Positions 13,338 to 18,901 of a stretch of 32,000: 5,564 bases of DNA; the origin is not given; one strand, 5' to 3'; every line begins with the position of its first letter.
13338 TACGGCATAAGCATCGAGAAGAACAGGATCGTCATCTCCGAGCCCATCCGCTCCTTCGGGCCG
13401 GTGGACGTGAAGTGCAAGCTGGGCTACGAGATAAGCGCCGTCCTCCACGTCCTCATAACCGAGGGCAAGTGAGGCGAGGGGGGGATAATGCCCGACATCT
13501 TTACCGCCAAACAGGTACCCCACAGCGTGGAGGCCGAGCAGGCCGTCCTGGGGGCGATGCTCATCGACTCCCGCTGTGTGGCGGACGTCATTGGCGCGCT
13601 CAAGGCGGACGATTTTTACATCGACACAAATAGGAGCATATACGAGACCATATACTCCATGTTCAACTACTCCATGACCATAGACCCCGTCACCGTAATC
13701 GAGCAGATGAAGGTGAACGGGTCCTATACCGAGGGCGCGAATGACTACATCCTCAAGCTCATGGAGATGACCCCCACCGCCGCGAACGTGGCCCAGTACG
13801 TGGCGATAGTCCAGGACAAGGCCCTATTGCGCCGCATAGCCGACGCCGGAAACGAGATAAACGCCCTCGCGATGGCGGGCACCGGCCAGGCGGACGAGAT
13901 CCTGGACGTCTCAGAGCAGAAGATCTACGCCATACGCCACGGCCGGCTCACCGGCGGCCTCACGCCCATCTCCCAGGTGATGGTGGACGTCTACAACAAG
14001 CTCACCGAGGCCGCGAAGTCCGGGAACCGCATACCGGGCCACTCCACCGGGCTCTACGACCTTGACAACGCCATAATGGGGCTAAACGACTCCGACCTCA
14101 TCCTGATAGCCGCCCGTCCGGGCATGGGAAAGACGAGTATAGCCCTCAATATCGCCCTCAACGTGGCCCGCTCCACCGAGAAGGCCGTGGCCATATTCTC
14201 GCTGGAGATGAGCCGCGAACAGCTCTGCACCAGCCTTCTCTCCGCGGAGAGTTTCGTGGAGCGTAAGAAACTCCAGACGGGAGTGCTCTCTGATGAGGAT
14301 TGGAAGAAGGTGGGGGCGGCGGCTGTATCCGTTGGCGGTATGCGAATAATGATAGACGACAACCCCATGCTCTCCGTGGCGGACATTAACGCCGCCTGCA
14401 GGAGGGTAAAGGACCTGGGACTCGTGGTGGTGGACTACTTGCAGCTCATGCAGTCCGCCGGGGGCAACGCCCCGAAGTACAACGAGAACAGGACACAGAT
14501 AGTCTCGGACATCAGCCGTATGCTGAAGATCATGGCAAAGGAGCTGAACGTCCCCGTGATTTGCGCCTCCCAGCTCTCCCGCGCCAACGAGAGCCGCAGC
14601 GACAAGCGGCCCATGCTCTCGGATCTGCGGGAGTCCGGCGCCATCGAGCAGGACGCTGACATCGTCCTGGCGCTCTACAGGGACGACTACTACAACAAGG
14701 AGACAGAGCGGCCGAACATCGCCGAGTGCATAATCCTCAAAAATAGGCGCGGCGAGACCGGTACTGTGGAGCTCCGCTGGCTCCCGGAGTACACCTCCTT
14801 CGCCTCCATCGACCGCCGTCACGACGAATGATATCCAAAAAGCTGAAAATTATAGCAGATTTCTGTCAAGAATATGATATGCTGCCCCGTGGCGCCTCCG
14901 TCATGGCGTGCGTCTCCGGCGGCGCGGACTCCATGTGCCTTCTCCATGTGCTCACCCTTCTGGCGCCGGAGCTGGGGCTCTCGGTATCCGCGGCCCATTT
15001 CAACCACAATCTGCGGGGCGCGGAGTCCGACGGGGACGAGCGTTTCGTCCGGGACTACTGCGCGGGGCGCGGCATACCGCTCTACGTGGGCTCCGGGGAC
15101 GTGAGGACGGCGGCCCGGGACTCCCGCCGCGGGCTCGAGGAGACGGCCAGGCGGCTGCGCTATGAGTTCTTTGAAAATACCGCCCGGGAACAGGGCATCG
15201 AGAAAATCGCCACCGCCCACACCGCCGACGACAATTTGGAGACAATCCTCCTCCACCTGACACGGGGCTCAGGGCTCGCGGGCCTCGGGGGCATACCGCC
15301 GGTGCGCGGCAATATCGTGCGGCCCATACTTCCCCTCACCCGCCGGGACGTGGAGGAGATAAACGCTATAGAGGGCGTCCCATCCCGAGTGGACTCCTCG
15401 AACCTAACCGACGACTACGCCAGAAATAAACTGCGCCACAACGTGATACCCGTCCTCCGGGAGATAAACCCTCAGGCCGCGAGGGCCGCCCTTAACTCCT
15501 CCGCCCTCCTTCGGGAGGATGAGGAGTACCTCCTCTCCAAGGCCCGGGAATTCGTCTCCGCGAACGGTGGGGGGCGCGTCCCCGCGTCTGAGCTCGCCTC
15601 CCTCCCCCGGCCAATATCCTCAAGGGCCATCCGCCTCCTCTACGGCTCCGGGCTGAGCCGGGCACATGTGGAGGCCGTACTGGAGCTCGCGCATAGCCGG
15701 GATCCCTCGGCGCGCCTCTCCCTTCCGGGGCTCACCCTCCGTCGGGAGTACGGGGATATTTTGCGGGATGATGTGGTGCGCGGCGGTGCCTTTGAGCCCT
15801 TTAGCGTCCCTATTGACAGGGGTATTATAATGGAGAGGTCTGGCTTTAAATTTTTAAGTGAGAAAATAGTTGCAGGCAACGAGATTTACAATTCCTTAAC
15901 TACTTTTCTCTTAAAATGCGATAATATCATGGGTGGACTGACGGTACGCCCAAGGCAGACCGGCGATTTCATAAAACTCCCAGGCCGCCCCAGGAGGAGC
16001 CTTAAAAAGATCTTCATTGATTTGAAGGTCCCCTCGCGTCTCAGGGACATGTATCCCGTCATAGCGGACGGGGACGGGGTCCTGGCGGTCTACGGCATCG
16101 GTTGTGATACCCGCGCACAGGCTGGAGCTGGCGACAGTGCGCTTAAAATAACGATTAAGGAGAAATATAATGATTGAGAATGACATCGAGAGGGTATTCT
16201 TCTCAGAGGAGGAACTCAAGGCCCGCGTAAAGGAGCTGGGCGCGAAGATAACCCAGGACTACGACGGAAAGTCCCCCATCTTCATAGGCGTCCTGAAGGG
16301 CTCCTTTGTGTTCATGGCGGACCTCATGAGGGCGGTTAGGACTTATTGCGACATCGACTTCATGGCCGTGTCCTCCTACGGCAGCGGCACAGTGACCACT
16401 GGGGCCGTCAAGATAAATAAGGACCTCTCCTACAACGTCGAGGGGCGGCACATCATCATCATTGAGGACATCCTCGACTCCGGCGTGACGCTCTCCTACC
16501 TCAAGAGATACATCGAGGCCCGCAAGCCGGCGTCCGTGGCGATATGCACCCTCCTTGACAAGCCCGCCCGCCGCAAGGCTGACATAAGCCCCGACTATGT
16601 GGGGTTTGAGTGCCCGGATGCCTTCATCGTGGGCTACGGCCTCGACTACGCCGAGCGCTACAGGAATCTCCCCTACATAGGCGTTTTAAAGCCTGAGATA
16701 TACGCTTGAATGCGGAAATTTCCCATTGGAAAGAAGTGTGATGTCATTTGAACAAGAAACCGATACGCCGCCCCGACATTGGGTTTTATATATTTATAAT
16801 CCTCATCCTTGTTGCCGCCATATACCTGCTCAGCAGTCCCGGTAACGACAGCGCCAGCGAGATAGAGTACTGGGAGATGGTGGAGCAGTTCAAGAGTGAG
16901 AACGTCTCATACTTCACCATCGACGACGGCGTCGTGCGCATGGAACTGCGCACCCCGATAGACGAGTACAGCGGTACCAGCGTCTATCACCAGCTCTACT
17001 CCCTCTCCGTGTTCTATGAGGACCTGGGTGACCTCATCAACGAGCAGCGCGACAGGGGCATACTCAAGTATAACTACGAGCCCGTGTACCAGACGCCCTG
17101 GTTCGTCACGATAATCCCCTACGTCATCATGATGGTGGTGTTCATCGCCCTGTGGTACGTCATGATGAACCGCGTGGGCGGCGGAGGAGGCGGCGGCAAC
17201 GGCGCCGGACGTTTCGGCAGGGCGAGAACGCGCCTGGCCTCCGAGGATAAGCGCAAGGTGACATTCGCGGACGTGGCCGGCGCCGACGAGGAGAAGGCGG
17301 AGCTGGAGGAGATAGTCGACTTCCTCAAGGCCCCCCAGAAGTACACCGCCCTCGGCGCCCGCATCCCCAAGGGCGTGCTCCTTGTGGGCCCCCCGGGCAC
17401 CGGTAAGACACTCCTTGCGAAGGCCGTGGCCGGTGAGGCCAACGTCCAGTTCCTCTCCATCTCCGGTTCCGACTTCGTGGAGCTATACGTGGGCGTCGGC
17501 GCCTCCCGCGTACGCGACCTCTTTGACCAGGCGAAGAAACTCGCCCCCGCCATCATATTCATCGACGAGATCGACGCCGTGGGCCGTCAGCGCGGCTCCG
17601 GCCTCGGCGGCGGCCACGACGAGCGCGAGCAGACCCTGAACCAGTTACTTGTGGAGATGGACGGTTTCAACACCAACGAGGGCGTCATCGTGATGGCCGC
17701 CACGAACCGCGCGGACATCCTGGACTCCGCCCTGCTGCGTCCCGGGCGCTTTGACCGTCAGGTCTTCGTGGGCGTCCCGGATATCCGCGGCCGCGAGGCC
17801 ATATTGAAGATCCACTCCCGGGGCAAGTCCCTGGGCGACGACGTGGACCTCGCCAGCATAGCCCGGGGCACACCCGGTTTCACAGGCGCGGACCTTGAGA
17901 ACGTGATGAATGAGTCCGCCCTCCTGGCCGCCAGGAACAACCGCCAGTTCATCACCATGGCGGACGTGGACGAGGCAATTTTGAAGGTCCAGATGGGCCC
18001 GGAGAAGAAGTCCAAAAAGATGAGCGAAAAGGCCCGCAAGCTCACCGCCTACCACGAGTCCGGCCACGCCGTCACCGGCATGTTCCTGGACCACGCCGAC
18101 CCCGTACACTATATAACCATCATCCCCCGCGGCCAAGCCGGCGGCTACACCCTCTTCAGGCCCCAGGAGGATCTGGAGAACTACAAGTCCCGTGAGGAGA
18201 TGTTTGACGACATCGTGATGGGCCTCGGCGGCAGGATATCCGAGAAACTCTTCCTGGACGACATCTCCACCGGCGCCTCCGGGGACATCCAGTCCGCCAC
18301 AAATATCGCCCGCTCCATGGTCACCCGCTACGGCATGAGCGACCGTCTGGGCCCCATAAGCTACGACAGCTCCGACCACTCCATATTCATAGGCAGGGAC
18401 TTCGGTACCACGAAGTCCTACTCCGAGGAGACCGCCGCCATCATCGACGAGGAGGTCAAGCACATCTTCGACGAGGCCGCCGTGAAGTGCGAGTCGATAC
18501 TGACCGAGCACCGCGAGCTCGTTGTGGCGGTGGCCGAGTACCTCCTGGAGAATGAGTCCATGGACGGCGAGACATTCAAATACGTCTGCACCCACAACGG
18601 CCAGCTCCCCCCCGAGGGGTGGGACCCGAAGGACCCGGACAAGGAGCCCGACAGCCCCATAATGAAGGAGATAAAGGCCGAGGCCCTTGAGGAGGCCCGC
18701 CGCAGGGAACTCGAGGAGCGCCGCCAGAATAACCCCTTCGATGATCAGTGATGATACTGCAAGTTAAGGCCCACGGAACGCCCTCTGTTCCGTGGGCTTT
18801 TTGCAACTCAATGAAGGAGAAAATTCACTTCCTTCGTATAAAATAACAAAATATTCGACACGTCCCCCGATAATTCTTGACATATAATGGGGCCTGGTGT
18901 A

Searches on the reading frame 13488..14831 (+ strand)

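Call 61: search_protein_families(library=ncbifam, proteins=[window:13488-14831:+], max_evalue=1e-10)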
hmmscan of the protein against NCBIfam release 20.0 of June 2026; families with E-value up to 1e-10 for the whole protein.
window:13488-14831:+ (447 aa): 16 families
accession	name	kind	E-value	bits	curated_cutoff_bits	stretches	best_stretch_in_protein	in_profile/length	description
TIGR00665.1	DnaB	equivalog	9.1e-148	492.7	385.25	1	10-441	2-433/435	replicative DNA helicase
NF004384.0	PRK05748.1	equivalog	1.2e-143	479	525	1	2-446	2-447/452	replicative DNA helicase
NF005852.0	PRK07773.1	equivalog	1.5e-132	443.7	780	2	8-385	22-398/886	replicative DNA helicase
NF004109.0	PRK05595.1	equivalog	9.9e-130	433.1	737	1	8-446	6-443/444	replicative DNA helicase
TIGR03600.1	phage_DnaB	exception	2.8e-119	398.9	498.65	1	13-431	1-421/421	phage replicative helicase, DnaB family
NF006606.0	PRK09165.1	equivalog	2.3e-117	392.6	540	1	7-445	18-491/497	replicative DNA helicase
NF006443.0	PRK08760.1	equivalog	4.7e-116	387.9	741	1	8-441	31-467/476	replicative DNA helicase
NF040583.1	dnaB_SPI-7_type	exception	1.4e-111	373.6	655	1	11-440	2-433/434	SPI-7-type island replicative DNA helicase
NF006306.0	PRK08506.1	equivalog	4.3e-104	348.8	596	1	13-407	6-395/472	replicative DNA helicase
NF005424.0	PRK07004.1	equivalog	1.6e-101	340.1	834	1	5-440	10-450/460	replicative DNA helicase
NF005369.0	PRK06904.1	equivalog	4.7e-101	338.9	809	1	10-440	25-463/474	replicative DNA helicase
NF006458.0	PRK08840.1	equivalog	4e-95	319.2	884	1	8-439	18-454/464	replicative DNA helicase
NF004967.0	PRK06321.1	equivalog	6.8e-94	315.4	751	1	7-439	13-463/472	replicative DNA helicase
NF005945.0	PRK08006.1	equivalog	1.5e-93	314.2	898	1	7-438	24-460/471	replicative DNA helicase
NF005240.0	PRK06749.1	subfamily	2.1e-88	297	686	1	13-440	5-426/428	replicative DNA helicase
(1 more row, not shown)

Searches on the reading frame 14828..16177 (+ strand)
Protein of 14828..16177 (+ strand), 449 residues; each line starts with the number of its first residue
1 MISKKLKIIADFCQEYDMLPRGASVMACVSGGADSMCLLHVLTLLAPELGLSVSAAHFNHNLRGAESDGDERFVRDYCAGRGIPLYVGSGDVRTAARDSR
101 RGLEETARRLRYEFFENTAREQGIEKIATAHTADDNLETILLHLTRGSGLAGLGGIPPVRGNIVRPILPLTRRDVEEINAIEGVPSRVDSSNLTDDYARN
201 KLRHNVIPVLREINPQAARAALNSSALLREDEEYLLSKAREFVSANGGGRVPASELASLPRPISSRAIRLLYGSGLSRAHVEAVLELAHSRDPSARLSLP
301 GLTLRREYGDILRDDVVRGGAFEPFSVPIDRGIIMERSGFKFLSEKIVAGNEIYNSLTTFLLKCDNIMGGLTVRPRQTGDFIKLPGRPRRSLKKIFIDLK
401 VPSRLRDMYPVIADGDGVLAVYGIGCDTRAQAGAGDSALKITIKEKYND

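Call 61: search_protein_families(library=ncbifam, proteins=[window:14828-16177:+], max_evalue=1e-10)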
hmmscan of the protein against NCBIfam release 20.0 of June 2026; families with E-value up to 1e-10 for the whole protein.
window:14828-16177:+ (449 aa): 4 families
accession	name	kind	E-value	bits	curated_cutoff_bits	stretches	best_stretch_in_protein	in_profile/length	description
TIGR02432.1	lysidine_TilS_N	equivalog_domain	7.6e-52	176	93.6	1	25-208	2-189/189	tRNA lysidine(34) synthetase TilS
NF007942.0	PRK10660.1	equivalog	7.9e-32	110.6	606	1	23-235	18-228/439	tRNA lysidine(34) synthetase TilS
TIGR02433.1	lysidine_TilS_C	equivalog_domain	3.9e-16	58.2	20.2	1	371-416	1-47/47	tRNA lysidine(34) synthetase TilS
NF007972.0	PRK10696.1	equivalog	6.2e-14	52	272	1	9-153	28-173/295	tRNA 2-thiocytidine(32) synthetase TtcA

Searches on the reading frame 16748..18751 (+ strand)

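Call 61: search_protein_families(library=ncbifam, proteins=[window:16748-18751:+], max_evalue=1e-10)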
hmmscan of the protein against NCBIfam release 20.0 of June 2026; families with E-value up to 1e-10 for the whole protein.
window:16748-18751:+ (667 aa): 10 families
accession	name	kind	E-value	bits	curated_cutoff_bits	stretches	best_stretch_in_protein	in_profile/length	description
TIGR01241.2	FtsH_fam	equivalog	4.3e-246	818.4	600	1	16-609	3-597/598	ATP-dependent zinc metalloprotease FtsH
NF008004.0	PRK10733.1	equivalog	5.1e-190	632.6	1008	1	119-636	99-615/644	ATP-dependent zinc metalloprotease FtsH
NF003069.1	PRK03992.1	subfamily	1.5e-91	307.4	500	1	166-417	123-375/379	proteasome-activating nucleotidase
TIGR01242.2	TIGR01242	subfamily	6.9e-87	291.8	500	1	166-416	106-357/362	proteasome-activating nucleotidase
NF047747.1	PrtsmActNtasePan2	equivalog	5e-75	253.2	700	1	166-416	143-394/397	proteasome-activating nucleotidase Pan2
TIGR01243.1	CDC48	subfamily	1.7e-73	248.2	802.65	1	170-402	449-680/733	CDC48 family AAA ATPase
NF047748.1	PrtsmActNtasePan1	equivalog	2e-73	247.7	750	1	163-426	137-401/405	proteasome-activating nucleotidase Pan1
TIGR03689.1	pup_AAA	equivalog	2.1e-42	145.5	504.75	1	162-407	170-425/512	proteasome ATPase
NF041006.2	cell_div_CdvC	equivalog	8e-40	136.9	650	1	166-395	95-323/370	cell division protein CdvC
NF042959.1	IteA_antiphage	equivalog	5.1e-33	114.7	510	1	164-435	82-346/367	anti-phage ATPase IteA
